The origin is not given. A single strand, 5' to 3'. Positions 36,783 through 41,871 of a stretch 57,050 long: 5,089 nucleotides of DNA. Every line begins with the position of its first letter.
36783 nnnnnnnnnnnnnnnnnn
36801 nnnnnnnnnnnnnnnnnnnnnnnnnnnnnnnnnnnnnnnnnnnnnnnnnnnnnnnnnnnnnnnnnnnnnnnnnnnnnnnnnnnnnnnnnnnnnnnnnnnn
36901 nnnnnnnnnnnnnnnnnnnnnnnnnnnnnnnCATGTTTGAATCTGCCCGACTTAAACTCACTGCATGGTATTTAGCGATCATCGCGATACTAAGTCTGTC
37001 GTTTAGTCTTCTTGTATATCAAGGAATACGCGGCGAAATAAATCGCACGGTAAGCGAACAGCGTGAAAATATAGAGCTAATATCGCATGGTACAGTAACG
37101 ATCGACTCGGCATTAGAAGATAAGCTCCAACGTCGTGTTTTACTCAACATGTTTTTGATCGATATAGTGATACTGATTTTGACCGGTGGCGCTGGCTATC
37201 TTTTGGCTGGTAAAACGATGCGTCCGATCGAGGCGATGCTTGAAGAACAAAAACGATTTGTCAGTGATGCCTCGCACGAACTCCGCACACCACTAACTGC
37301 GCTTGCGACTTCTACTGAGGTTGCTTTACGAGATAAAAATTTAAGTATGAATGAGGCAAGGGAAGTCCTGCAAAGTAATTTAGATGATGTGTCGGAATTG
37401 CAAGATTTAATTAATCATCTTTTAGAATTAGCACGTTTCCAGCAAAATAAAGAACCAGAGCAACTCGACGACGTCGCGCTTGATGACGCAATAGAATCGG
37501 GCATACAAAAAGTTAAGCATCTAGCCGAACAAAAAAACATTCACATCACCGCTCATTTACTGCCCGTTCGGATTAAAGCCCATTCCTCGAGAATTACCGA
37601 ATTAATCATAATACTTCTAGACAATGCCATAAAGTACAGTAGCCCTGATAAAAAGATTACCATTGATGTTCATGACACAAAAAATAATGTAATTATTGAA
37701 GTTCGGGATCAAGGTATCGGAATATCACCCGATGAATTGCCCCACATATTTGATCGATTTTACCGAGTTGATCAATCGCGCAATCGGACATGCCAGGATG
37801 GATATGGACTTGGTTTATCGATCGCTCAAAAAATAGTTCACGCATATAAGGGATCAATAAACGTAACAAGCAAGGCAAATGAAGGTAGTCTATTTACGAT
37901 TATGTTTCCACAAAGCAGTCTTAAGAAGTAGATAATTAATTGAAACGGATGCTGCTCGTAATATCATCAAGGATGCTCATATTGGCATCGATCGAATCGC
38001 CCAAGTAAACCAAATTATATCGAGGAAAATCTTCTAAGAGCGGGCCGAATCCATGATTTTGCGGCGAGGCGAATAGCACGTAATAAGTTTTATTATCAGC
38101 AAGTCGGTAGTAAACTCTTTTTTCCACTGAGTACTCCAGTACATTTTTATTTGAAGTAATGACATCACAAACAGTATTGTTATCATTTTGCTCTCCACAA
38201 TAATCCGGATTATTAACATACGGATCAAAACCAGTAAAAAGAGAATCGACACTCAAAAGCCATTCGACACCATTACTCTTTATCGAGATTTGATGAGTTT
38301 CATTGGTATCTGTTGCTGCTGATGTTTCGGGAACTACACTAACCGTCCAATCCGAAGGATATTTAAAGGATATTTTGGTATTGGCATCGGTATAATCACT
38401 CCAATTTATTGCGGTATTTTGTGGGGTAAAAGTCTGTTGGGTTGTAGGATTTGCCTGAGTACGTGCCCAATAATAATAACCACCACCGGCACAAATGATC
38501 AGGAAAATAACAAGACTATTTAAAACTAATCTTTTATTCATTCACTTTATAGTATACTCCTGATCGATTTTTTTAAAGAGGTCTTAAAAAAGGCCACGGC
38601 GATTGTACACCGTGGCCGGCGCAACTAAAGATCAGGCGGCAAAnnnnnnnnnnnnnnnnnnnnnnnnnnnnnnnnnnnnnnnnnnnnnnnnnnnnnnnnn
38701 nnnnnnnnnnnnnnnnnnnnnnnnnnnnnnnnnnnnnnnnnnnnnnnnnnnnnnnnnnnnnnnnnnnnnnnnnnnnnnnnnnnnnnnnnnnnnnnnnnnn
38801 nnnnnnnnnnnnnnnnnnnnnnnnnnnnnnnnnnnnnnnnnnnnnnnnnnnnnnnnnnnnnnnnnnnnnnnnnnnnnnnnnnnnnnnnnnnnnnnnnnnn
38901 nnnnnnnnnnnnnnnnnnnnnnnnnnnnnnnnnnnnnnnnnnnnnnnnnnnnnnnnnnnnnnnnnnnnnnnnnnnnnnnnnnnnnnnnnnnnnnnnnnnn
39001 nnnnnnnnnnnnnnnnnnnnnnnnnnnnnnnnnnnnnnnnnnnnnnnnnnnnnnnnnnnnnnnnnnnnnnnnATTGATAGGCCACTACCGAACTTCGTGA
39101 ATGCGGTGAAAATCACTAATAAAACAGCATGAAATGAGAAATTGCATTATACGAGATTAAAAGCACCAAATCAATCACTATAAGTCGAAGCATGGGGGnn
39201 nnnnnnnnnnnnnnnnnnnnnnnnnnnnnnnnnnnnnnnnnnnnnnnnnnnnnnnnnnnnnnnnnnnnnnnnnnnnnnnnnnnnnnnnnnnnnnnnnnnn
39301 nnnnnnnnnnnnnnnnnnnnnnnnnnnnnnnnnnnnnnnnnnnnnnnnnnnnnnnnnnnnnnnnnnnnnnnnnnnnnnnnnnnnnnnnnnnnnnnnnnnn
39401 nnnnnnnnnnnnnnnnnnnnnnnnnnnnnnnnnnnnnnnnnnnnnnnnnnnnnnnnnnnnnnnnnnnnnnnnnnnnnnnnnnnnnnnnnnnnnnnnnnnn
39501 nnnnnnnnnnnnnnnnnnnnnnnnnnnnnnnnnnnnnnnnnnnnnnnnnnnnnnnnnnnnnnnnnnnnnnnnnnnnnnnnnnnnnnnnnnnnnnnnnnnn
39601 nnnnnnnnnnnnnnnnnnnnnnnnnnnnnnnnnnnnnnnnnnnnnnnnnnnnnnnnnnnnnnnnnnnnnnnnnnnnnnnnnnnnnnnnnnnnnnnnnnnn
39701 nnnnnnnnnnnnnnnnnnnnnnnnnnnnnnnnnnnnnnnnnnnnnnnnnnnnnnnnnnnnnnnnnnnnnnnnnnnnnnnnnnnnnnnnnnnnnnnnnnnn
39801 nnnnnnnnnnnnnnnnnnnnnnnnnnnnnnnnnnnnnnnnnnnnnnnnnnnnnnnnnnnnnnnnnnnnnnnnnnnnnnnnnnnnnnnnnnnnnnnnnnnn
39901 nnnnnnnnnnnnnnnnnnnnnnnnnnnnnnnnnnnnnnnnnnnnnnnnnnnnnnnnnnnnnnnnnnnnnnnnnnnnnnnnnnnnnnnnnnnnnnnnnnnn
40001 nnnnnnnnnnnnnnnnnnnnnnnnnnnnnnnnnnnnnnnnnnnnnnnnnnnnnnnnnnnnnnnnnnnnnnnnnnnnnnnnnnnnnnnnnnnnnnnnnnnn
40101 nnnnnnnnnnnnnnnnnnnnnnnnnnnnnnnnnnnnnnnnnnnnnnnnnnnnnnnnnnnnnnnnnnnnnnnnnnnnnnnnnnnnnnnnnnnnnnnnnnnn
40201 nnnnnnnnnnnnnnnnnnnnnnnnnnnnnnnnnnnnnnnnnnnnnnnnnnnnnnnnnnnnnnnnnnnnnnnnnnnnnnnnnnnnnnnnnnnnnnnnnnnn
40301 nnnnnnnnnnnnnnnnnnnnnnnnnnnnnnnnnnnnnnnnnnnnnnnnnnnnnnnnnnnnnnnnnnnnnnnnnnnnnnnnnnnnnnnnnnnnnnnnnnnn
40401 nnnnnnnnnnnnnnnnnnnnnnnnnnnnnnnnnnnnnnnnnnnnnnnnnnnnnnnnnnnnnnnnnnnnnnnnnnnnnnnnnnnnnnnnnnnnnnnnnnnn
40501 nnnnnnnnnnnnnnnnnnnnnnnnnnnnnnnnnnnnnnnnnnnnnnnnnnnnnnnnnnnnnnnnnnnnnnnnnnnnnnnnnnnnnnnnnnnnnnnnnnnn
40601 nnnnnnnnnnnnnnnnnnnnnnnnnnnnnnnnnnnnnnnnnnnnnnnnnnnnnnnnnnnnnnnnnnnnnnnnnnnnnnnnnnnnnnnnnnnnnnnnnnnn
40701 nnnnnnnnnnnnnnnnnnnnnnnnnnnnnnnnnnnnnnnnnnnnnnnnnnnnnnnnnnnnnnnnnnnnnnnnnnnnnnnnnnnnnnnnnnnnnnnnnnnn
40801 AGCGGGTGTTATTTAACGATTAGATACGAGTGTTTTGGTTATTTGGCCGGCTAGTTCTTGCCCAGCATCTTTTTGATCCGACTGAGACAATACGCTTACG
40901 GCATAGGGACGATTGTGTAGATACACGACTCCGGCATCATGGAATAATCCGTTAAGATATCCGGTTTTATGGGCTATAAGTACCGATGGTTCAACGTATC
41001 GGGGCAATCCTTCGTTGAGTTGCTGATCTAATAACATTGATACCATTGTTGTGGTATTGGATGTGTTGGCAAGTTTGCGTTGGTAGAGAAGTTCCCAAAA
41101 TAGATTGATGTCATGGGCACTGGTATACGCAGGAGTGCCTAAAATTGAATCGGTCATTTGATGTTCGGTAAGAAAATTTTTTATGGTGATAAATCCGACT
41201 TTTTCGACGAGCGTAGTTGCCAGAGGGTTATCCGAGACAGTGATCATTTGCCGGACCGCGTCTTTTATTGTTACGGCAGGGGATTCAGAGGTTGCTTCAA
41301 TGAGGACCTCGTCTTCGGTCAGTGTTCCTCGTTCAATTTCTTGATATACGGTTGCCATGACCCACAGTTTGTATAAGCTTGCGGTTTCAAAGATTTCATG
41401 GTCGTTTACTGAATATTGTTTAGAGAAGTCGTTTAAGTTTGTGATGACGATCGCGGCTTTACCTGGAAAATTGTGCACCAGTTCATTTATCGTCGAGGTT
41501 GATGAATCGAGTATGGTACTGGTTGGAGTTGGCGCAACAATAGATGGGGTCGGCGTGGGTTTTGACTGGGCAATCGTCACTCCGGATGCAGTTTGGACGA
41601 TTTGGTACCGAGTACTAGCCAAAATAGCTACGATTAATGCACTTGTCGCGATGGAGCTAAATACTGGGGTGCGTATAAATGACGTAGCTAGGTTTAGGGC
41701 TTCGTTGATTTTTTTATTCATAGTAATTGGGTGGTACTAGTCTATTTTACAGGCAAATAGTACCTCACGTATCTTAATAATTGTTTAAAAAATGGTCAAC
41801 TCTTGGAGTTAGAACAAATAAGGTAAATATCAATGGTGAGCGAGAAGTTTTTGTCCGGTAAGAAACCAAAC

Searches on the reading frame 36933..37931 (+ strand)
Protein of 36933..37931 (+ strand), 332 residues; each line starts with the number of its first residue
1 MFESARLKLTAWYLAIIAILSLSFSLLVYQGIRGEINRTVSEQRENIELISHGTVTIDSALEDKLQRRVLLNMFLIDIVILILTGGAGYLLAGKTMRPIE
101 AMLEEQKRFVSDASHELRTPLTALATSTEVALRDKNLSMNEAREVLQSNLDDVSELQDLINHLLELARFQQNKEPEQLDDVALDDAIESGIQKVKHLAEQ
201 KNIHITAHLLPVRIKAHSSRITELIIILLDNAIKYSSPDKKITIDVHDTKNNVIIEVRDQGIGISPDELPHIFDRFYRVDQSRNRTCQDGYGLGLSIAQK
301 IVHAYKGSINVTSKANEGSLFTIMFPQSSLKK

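Call 11: search_protein_families(library=pfam, proteins=[window:36933-37931:+], max_evalue=0.01)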
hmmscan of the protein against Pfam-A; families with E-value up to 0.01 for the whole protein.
window:36933-37931:+ (332 aa): 4 families
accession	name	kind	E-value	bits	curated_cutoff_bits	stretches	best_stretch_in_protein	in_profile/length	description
PF02518.31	HATPase_c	-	9.1e-28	97.4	26.4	1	218-327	3-109/111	Histidine kinase-, DNA gyrase B-, and HSP90-like ATPase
PF00512.31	HisKA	-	2.4e-14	53.6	26.9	1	106-171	2-65/66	His Kinase A (phospho-acceptor) domain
PF14501.12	HATPase_c_5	-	2.2e-09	37.6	22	1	221-323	6-99/102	GHKL domain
PF13589.12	HATPase_c_3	-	3.8e-05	24.2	25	1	228-302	10-84/137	Histidine kinase-, DNA gyrase B-, and HSP90-like ATPase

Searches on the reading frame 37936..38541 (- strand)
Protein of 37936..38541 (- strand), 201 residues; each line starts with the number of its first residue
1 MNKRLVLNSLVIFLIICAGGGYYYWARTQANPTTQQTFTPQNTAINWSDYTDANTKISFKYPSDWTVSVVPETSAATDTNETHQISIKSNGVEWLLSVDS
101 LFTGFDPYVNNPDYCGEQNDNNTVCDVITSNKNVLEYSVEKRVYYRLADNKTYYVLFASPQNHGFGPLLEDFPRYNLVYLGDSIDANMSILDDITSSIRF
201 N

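Call 11: search_protein_families(library=pfam, proteins=[window:37936-38541:-], max_evalue=0.01)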
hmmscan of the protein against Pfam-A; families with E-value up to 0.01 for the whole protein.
window:37936-38541:- (201 aa): 1 family
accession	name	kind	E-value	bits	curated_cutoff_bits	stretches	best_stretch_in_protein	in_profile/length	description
PF18933.6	PsbP_2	-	7.4e-05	23.3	27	1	11-79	8-76/184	PsbP-like protein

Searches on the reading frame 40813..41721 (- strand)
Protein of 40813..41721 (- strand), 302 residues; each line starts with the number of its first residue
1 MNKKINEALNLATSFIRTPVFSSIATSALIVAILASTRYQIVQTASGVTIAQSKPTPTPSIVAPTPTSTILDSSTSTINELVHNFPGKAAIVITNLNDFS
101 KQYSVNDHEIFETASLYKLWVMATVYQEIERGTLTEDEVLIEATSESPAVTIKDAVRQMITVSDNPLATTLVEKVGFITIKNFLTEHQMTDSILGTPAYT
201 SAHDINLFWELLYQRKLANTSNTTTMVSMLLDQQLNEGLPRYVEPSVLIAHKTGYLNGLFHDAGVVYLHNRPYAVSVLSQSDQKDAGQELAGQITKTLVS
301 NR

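Call 11: search_protein_families(library=pfam, proteins=[window:40813-41721:-], max_evalue=0.01)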
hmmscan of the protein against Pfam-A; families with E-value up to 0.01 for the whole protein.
window:40813-41721:- (302 aa): 2 families
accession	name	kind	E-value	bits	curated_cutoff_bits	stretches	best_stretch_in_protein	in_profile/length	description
PF13354.11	Beta-lactamase2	-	9.1e-37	126.9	22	1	91-278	2-213/214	Beta-lactamase enzyme family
PF00144.29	Beta-lactamase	-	0.00043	20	27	0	82-157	9-101/329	Beta-lactamase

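Call 19: find_related_loci(query=window:40813-41721:-, collection=genome_contigs, flank=10000)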
Query window:40813-41721:- (302 aa) in genome_contigs; peptide patterns used: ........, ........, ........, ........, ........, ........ (x = any residue, [..] = any of these).
45 stretches matched a pattern, but none encodes a relative of the query by tblastn (E <= 1e-3).

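Call 23: find_homologous_proteins(query=window:40813-41721:-, max_evalue=1e-20)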
Query window:40813-41721:- (302 aa): 84 proteins with E <= 1e-20 among 1625 candidates.
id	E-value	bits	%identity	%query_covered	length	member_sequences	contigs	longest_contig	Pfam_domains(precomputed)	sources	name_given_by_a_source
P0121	4.4e-189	644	100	100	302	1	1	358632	PF13354.13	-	-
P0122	4.6e-43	165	38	80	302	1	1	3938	PF13354.13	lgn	-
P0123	6.9e-43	165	38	83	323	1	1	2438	PF13354.13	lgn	-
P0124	8.1e-43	164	38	80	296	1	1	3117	PF13354.13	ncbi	-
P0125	6.7e-42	161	39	72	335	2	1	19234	PF13354.13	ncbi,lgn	-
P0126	1.2e-41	161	36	81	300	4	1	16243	PF13354.13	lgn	-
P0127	2.1e-41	160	39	81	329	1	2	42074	PF13354.13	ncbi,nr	ncbi:MAG TPA: serine hydrolase [Patescibacteria group bacterium]|nr:serine hydrolase [Patescibacteri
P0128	2.9e-41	159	34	92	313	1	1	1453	PF13354.13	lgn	-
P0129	9.1e-41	158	41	70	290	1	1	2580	PF13354.13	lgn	-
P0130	1.6e-40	157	37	82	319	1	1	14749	PF13354.13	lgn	-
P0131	7.7e-40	155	35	93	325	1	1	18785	PF13354.13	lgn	-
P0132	7.8e-40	155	39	71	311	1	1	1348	PF13354.13,PF00144.30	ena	-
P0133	1.3e-39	154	39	79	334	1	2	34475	PF13354.13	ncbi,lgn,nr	ncbi:MAG TPA: serine hydrolase [Candidatus Saccharimonadales bacterium]|nr:serine hydrolase [Candida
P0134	2.0e-39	153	40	70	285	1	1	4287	PF13354.13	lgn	-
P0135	3.4e-39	153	38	75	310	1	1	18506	PF13354.13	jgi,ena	-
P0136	6.5e-39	152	36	82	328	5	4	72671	PF13354.13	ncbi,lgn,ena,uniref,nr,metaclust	ncbi:hypothetical protein A3D77_07445 [Candidatus Gottesmanbacteria bacterium RIFCSPHIGHO2_02_FULL_3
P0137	1.3e-38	151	38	71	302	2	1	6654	PF13354.13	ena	-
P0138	1.4e-38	151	39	77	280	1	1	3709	PF13354.13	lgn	-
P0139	1.5e-38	150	38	67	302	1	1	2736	PF13354.13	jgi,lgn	jgi:beta-lactamase class A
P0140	1.5e-38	150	36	91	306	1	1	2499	PF13354.13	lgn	-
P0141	4.2e-38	149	34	84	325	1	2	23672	PF13354.13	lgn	-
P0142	7.4e-38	148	35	89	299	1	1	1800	PF13354.13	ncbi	-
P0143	1.2e-37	148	36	70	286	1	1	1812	PF13354.13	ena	-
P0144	1.6e-37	147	38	73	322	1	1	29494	PF13354.13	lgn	-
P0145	1.7e-37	147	36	85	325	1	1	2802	PF13354.13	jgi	jgi:beta-lactamase class A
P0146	2.0e-37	147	38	70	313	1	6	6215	PF13354.13,PF00768.26,PF00144.30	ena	-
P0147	2.3e-37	147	35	87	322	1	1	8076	PF13354.13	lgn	-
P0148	2.5e-37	146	36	73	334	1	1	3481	PF13354.13,PF00144.30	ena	-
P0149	5.6e-37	145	42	67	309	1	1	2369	PF13354.13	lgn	-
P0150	6.1e-37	145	41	64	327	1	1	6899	PF13354.13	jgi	jgi:beta-lactamase class A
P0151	9.9e-37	145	36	78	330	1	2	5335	PF13354.13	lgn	-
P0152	1.8e-36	144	39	75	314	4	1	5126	PF13354.13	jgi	-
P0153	2.0e-36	144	38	74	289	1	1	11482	PF13354.13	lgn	-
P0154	2.6e-36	143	36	66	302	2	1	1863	PF13354.13,PF00768.26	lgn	-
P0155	2.7e-36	143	41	75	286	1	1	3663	PF13354.13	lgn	-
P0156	3.0e-36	143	32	93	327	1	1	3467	PF13354.13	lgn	-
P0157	3.1e-36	143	34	79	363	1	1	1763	PF13354.13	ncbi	-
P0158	5.9e-36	142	39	76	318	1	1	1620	PF13354.13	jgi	jgi:beta-lactamase class A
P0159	1.1e-35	141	39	69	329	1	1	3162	PF13354.13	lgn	-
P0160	1.2e-35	141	38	70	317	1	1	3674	PF13354.13,PF00768.26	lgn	-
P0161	1.7e-35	140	35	75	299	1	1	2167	PF13354.13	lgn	-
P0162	2.0e-35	140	34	80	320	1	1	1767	PF13354.13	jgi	jgi:beta-lactamase class A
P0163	3.3e-35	140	37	80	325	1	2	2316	PF13354.13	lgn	-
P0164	1.3e-34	138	35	73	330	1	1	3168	PF13354.13,PF00768.26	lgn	-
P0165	1.4e-34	137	36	75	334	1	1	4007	PF13354.13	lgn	-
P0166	1.8e-34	137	35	74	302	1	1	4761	PF13354.13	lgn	-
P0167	2.5e-34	137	35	71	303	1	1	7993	PF13354.13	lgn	-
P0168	3.5e-34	136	38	68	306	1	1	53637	PF13354.13,PF00768.26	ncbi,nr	ncbi:MAG TPA: serine hydrolase [Patescibacteria group bacterium]|nr:serine hydrolase [Patescibacteri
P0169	4.8e-34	136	33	85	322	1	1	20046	PF13354.13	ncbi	-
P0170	6.3e-34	135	35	81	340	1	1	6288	PF13354.13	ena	-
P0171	6.9e-34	135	34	83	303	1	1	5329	PF13354.13,PF00144.30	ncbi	-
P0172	8.0e-34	135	38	72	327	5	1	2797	PF13354.13,PF00144.30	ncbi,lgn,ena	-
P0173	8.7e-34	135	36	74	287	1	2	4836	PF13354.13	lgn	-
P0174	8.9e-34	135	36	64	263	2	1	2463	PF13354.13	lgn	-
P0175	1.0e-33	135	34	72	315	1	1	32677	PF13354.13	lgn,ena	-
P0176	1.9e-33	134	36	71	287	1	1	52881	PF13354.13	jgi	-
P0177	1.9e-33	134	35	71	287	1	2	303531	PF13354.13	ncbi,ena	-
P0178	2.0e-33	134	36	70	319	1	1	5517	PF13354.13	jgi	-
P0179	2.2e-33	134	37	74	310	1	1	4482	PF13354.13,PF00144.30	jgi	jgi:beta-lactamase class A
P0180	3.1e-33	133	35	71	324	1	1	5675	PF13354.13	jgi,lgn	-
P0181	3.2e-33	133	35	77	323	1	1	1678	PF13354.13,PF00144.30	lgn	-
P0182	4.1e-33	133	35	71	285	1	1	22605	PF13354.13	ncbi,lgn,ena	-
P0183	6.8e-33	132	33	81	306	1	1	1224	PF13354.13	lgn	-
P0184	9.9e-33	131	30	94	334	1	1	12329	PF13354.13,PF00144.30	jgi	jgi:beta-lactamase class A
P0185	2.3e-32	130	32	73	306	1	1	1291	PF13354.13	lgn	-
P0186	5.0e-32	129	34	78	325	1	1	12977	PF13354.13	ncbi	-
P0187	7.2e-32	129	39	64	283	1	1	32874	PF13354.13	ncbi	-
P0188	9.4e-32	128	32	90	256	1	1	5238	PF13354.13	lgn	-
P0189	3.6e-31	126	33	79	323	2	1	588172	PF13354.13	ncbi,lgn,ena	-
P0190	3.8e-31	126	34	76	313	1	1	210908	PF13354.13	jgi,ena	-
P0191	1.0e-30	125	37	65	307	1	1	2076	PF13354.13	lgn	-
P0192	1.2e-30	125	32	74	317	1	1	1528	PF13354.13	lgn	-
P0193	3.2e-30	123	32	64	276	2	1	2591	PF13354.13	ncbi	-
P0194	6.2e-30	122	34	68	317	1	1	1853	PF13354.13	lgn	-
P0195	1.2e-29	121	35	66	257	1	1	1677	PF13354.13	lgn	-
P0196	1.5e-29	121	36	65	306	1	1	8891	PF13354.13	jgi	jgi:beta-lactamase class A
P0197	1.7e-29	121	33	64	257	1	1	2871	PF13354.13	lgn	-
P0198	6.7e-29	119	34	66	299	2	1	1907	PF13354.13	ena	-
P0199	1.1e-27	115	32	78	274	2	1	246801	PF13354.13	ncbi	-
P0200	4.3e-27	113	32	70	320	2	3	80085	PF13354.13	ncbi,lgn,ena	-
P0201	1.1e-26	112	37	66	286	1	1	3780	PF13354.13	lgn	-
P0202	3.8e-25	107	31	71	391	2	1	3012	PF13354.13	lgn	-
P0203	6.6e-25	106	34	79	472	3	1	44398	PF13354.13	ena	-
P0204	6.6e-24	102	38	52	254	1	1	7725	PF13354.13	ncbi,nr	ncbi:MAG TPA: serine hydrolase, partial [Candidatus Saccharimonadales bacterium]|nr:serine hydrolase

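Call 63: find_encoding_contigs(protein=P0127, flank=6000, max_places=2)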
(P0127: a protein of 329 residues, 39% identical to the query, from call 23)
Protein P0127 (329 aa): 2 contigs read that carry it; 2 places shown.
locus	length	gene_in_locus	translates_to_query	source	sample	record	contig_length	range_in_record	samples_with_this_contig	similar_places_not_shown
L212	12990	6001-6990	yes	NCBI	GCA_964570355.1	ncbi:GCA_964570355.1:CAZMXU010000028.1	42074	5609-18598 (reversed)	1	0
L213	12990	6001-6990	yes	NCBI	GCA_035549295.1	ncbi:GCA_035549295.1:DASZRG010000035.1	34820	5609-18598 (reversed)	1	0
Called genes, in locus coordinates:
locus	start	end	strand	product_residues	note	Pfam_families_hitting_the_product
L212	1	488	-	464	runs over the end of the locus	-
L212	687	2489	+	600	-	PF13230:GATase_4 (weak), PF13522:GATase_6, PF13537:GATase_7, PF01380:SIS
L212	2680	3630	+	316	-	PF01207:Dus, PF00724:Oxidored_FMN (faint)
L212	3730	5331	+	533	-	-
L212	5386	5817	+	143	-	PF03449:GreA_GreB_N, PF01272:GreA_GreB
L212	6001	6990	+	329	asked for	PF13354:Beta-lactamase2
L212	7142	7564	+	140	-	-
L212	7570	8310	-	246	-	PF05014:Nuc_deoxyrib_tr (weak)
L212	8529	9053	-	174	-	-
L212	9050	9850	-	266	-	-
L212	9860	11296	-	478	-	PF28123:DUF8370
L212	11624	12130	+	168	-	-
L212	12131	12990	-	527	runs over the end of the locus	PF18728:HEPN_AbiV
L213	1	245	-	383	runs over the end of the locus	-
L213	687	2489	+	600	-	PF13230:GATase_4 (weak), PF13522:GATase_6, PF13537:GATase_7, PF01380:SIS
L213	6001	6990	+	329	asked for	PF13354:Beta-lactamase2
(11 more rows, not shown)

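Call 64: find_encoding_contigs(protein=P0125, flank=6000, max_places=2)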
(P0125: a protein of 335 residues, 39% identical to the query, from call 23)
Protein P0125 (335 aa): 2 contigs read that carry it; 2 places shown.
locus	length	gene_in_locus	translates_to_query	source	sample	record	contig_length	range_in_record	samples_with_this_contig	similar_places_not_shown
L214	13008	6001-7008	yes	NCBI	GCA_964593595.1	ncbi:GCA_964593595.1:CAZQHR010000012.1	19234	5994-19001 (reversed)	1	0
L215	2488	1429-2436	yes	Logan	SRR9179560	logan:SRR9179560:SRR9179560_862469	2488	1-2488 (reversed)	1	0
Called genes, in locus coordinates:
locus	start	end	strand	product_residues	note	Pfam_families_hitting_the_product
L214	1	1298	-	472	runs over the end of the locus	PF01565:FAD_binding_4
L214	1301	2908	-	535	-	PF01266:DAO (faint), PF01494:FAD_binding_3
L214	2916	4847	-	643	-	-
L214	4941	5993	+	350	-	PF00480:ROK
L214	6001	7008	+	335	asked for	PF13354:Beta-lactamase2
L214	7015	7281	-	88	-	PF02148:zf-UBP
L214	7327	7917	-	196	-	PF02545:Maf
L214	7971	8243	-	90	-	PF15738:YafQ_toxin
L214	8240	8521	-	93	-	PF04221:RelB, PF19891:DUF6364 (weak)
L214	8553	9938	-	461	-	PF01565:FAD_binding_4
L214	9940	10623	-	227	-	-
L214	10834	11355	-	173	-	-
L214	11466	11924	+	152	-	PF04170:NlpE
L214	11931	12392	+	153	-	-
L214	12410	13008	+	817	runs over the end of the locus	PF00690:Cation_ATPase_N, PF00122:E1-E2_ATPase, PF00702:Hydrolase, PF13246:Cation_ATPase, PF00689:Cation_ATPase_C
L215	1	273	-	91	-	?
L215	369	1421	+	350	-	PF00480:ROK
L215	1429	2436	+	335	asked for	PF13354:Beta-lactamase2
